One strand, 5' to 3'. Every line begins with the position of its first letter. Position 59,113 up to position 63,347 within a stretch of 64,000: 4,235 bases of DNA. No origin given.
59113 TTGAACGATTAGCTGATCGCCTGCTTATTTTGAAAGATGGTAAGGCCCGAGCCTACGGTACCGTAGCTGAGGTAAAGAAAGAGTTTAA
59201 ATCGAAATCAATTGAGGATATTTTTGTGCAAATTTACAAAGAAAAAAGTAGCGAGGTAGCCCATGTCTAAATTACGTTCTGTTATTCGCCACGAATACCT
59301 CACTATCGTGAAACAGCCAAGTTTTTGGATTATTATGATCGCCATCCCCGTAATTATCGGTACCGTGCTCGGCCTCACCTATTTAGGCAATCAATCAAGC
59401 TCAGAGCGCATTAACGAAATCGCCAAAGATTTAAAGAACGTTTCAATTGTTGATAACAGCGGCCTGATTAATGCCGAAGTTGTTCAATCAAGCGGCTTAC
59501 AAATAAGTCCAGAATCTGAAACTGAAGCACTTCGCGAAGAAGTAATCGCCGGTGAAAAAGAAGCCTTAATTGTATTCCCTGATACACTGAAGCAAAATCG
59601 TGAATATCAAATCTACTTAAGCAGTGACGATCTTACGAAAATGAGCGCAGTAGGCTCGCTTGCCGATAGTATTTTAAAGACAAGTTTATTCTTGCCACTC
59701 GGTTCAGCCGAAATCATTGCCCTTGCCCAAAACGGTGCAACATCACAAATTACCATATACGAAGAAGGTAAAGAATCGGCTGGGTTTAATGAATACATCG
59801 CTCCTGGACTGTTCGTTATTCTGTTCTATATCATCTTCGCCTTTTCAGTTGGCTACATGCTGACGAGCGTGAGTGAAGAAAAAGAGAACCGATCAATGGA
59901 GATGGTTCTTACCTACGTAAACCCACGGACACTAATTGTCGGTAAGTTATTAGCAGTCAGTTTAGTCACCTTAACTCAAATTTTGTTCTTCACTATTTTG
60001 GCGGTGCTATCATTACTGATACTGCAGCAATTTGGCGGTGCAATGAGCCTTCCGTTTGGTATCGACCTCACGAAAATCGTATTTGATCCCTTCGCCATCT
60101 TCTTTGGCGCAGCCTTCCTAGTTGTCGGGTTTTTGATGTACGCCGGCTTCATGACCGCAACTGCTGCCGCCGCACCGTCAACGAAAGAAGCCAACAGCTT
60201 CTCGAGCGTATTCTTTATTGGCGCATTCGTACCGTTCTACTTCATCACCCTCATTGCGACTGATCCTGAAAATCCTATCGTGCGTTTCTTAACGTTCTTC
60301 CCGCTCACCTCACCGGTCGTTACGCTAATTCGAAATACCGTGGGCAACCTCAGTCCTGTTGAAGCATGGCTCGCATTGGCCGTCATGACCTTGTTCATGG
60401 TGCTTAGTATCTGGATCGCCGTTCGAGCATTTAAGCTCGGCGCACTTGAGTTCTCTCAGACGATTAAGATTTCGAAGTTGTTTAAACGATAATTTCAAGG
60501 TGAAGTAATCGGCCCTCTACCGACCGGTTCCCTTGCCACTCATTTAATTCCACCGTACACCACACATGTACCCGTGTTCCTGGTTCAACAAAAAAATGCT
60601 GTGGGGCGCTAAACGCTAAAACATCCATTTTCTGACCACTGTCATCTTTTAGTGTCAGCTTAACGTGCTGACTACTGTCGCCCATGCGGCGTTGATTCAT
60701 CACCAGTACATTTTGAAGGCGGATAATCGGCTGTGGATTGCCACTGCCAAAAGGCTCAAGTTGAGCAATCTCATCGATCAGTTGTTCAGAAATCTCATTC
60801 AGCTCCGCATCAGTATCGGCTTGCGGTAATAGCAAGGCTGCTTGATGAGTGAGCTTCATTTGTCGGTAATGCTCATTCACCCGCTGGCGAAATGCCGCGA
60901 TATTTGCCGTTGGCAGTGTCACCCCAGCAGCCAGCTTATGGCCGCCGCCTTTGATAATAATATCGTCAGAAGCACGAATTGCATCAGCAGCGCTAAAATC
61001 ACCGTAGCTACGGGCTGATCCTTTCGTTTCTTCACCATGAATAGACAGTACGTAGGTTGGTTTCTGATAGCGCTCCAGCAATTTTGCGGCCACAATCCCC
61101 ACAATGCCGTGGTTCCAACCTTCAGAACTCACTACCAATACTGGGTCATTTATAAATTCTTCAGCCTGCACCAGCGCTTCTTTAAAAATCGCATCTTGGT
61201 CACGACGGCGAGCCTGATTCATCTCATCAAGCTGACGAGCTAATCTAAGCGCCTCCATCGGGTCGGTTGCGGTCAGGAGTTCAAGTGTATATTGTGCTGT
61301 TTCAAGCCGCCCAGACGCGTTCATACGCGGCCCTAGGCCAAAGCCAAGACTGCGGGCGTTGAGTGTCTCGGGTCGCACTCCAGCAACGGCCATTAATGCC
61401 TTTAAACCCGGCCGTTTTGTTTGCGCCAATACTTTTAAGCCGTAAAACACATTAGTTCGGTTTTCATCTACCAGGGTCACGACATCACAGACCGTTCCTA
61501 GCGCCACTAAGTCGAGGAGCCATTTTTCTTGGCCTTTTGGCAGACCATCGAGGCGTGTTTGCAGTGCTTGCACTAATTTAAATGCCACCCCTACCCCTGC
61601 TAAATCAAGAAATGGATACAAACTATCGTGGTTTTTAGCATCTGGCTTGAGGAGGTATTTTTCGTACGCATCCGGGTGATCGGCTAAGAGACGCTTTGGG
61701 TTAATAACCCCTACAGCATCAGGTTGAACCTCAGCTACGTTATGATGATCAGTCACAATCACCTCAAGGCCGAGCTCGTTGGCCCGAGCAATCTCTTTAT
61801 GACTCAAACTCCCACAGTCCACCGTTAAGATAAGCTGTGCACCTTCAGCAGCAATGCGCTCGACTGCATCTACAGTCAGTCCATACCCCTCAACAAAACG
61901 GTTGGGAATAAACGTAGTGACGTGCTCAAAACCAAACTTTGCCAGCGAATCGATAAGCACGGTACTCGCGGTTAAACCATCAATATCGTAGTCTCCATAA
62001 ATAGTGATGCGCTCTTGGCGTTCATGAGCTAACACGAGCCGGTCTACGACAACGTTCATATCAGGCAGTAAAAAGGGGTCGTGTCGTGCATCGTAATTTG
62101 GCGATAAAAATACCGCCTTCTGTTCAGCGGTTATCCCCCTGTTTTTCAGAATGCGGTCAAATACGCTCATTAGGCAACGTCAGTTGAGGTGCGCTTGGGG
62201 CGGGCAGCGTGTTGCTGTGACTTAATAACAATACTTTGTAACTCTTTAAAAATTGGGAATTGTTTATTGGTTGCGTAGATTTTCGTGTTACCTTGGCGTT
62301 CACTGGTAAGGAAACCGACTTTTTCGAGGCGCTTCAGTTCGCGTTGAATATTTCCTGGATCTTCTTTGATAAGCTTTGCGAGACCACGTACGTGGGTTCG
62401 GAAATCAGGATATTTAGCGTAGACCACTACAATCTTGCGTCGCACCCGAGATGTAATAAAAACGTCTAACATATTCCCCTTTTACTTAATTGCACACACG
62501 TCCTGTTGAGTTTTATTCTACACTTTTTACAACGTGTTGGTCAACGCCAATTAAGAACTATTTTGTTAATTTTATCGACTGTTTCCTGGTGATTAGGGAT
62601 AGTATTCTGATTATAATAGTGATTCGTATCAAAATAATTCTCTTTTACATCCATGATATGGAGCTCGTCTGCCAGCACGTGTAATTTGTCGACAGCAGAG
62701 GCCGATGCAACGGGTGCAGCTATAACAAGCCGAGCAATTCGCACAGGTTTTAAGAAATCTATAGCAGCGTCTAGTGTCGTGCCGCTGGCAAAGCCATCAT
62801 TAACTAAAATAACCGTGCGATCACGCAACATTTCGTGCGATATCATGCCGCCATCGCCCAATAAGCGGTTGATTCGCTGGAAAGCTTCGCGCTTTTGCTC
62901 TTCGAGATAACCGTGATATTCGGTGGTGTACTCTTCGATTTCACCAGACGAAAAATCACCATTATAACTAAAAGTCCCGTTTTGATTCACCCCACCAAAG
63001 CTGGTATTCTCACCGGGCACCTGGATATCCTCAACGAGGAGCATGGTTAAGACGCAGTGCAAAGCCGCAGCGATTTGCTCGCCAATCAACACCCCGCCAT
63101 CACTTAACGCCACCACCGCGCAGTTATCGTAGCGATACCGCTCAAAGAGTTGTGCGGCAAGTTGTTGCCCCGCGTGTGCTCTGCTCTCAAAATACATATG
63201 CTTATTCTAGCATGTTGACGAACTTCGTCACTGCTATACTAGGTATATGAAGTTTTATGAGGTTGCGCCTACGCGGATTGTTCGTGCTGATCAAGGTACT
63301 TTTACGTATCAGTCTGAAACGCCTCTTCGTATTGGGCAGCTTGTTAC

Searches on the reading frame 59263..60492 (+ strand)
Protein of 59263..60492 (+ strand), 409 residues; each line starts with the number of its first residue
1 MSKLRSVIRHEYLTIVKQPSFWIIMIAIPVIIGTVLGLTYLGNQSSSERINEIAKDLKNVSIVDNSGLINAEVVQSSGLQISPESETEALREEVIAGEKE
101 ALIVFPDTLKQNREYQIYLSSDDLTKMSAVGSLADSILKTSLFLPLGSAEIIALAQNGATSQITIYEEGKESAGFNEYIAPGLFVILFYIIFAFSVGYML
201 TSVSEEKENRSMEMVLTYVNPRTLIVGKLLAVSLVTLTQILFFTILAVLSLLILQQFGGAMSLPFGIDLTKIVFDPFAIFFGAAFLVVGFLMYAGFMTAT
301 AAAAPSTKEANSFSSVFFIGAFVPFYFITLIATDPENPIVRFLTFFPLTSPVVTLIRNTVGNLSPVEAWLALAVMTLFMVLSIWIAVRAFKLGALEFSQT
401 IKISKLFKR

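Call 69: search_protein_families(library=pfam, proteins=[window:59263-60492:+], max_evalue=0.0001)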
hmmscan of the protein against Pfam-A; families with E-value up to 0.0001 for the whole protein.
window:59263-60492:+ (409 aa): 1 family
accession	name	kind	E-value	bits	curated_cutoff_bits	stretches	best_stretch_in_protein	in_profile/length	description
PF12698.13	ABC2_membrane_3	-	2.6e-38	132.4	31.6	1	20-387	2-346/347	ABC-2 family transporter protein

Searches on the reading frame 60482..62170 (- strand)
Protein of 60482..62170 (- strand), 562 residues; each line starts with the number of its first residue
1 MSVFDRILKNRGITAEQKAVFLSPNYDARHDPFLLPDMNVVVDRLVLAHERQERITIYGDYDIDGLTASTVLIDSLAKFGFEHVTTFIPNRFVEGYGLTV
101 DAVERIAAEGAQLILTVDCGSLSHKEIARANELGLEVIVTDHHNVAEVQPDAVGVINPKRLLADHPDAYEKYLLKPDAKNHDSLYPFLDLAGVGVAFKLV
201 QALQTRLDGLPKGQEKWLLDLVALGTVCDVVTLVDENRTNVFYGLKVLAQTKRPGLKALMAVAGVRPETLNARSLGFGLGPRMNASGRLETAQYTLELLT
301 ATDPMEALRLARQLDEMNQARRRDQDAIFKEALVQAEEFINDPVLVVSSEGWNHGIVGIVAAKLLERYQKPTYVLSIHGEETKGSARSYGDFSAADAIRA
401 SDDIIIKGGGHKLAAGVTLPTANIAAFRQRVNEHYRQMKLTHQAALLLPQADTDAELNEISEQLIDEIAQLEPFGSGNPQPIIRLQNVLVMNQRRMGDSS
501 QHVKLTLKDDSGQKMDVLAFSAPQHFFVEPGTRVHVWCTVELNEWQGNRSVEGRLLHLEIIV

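Call 69: search_protein_families(library=pfam, proteins=[window:60482-62170:-], max_evalue=0.0001)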
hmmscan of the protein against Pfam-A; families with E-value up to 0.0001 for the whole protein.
window:60482-62170:- (562 aa): 3 families
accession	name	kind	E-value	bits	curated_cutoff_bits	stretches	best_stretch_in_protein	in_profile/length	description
PF17768.7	RecJ_OB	-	2e-26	92.6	27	1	452-553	2-103/107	RecJ OB domain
PF01368.27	DHH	-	2.1e-21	76.9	28.1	1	54-226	1-125/125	DHH family, N-terminal domain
PF02272.25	DHHA1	-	3.3e-15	56.8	25.9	1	342-433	2-98/102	DHHA1 domain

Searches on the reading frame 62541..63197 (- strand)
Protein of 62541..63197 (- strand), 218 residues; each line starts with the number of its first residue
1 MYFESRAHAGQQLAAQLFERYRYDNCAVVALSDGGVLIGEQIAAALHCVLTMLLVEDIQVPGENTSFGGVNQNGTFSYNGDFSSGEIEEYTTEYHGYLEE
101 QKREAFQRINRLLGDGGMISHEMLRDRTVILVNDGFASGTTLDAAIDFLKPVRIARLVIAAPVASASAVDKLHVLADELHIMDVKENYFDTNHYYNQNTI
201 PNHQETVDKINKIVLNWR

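Call 69: search_protein_families(library=pfam, proteins=[window:62541-63197:-], max_evalue=0.0001)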
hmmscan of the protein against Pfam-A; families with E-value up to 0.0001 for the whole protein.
window:62541-63197:- (218 aa): 1 family
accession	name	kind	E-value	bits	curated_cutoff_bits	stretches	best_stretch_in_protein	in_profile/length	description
PF00156.33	Pribosyltran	-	2.9e-13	49.9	26.3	1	9-170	14-131/158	Phosphoribosyl transferase domain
